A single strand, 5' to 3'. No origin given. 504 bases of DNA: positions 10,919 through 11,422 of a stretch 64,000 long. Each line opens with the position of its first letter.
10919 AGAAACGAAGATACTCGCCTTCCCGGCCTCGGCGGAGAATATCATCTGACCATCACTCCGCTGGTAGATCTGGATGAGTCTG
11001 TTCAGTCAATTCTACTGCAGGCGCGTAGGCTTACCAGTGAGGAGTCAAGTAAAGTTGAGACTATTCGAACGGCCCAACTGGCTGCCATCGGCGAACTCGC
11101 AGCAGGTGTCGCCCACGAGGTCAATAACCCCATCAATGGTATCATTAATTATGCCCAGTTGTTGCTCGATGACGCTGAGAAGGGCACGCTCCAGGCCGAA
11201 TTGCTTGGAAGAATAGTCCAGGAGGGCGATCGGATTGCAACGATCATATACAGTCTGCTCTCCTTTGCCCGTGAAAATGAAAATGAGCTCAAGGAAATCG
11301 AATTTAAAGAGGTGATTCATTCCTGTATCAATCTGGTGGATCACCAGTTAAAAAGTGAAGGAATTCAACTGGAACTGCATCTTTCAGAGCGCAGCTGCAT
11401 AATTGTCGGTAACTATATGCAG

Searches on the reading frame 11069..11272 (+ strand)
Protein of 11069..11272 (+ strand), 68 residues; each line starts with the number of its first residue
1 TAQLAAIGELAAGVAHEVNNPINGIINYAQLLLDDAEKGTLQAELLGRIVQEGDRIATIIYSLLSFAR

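Call 58: search_solved_structures(query=A3, max_evalue=0.001, show_alignments=2)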
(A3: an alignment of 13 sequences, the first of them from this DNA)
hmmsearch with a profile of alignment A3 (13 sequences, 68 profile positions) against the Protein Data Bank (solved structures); distinct sequences matched with E-value up to 0.001: 11.
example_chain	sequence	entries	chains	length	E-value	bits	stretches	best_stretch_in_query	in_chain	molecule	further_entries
8vc9_A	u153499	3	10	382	4.2e-12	49.3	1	3-68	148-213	Leptospira virulence regulator B (LvrB) | histidine kinase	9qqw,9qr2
9jfj_A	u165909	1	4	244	1.8e-09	40.8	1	3-66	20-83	Sensor histidine kinase ZraS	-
5idj_A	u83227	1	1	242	1.1e-06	31.9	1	3-68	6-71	Histidine kinase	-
7n0e_A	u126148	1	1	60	1.2e-06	31.8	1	9-68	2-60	Histidine kinase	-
3a0r_A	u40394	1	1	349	1.3e-06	31.7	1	4-67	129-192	Sensor protein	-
3d36_A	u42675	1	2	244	1.3e-05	28.5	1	3-68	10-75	Sporulation kinase B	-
8a7f_A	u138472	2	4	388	1.6e-05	28.2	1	2-66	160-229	Putative Sensory box protein,Sensor protein FixL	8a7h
8a3u_A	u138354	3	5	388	1.7e-05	28.1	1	2-66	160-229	Putative Sensory box protein,Sensor protein FixL | Putative Sensory box protein,Putative Sensory box protein,Sensor protein FixL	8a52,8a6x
4gcz_A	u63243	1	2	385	2e-05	27.9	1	2-66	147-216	Blue-light photoreceptor, Sensor protein fixL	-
7z8n_A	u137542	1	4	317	2.5e-05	27.6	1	9-67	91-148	Histidine kinase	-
4mt8_A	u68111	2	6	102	0.00062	23.1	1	11-68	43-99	Ethylene response sensor 1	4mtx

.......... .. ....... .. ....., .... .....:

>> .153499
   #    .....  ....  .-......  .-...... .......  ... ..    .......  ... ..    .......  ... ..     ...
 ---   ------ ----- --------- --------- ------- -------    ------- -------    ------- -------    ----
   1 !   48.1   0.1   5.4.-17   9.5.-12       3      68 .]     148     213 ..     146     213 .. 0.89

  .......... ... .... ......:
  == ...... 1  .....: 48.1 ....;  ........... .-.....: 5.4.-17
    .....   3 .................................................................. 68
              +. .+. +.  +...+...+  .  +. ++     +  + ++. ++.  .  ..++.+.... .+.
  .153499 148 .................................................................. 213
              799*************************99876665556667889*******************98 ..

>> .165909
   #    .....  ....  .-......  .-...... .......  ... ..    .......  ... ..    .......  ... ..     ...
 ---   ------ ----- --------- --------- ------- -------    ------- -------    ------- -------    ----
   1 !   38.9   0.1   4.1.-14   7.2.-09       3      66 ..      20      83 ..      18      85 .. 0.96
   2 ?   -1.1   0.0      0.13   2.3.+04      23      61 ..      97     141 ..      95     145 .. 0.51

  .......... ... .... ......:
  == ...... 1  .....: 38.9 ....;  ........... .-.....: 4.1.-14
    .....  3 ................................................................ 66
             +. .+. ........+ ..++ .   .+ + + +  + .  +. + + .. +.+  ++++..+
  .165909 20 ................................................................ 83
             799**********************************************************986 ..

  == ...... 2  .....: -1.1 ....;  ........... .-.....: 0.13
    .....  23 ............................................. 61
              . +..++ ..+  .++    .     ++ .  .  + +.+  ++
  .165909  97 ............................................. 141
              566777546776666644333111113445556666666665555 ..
